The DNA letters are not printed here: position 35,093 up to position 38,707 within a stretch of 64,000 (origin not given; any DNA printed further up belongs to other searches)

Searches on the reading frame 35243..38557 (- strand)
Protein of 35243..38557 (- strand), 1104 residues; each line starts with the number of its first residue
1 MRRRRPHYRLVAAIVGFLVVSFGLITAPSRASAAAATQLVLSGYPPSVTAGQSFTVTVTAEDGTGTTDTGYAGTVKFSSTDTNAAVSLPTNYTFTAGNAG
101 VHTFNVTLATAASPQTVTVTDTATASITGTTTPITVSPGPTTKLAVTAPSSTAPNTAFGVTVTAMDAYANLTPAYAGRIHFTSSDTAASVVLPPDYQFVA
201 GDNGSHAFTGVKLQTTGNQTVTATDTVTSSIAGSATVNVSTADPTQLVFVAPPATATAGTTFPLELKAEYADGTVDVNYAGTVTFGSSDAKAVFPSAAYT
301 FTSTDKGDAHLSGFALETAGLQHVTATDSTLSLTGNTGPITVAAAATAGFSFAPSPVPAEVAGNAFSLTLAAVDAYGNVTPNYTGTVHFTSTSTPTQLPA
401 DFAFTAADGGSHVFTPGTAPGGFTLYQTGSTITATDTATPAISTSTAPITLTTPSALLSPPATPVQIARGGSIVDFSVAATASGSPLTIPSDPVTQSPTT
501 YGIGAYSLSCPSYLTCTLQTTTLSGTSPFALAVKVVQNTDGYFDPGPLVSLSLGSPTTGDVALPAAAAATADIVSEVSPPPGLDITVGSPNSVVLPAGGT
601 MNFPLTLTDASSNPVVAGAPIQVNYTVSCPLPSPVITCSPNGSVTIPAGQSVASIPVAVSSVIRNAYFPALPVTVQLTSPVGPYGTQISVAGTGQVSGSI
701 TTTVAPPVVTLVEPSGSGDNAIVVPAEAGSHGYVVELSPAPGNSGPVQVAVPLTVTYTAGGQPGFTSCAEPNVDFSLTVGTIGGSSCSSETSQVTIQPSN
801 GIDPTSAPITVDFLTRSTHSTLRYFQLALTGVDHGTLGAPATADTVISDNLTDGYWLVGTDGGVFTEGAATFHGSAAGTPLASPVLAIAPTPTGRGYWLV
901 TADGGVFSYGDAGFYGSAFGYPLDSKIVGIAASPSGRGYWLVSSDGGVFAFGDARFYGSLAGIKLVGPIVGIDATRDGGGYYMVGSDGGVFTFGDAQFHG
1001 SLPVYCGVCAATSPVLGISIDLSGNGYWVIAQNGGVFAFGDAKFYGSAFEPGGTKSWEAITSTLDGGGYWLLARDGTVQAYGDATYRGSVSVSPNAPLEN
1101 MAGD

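Call 5: search_protein_families(library=pfam, proteins=[window:35243-38557:-], max_evalue=0.001)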
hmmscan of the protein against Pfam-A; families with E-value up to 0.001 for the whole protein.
window:35243-38557:- (1104 aa): 0 families

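Call 72: search_protein_families(library=pfam, proteins=[window:35243-38557:-], max_evalue=5)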
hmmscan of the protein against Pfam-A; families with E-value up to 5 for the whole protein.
window:35243-38557:- (1104 aa): 3 families
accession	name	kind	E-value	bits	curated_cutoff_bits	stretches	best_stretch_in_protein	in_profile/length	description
PF15073.11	SPATA48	-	0.0011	19.7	27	2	380-400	60-81/128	Spermatogenesis-associated protein 48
PF18565.7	Glyco_hydro2_C5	-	0.036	14.4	32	0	368-390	20-42/103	Glycoside hydrolase family 2 C-terminal domain 5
PF23619.1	Ig_VWA7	-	0.86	10.3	27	1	102-176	18-96/104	VWA7 Ig-like domain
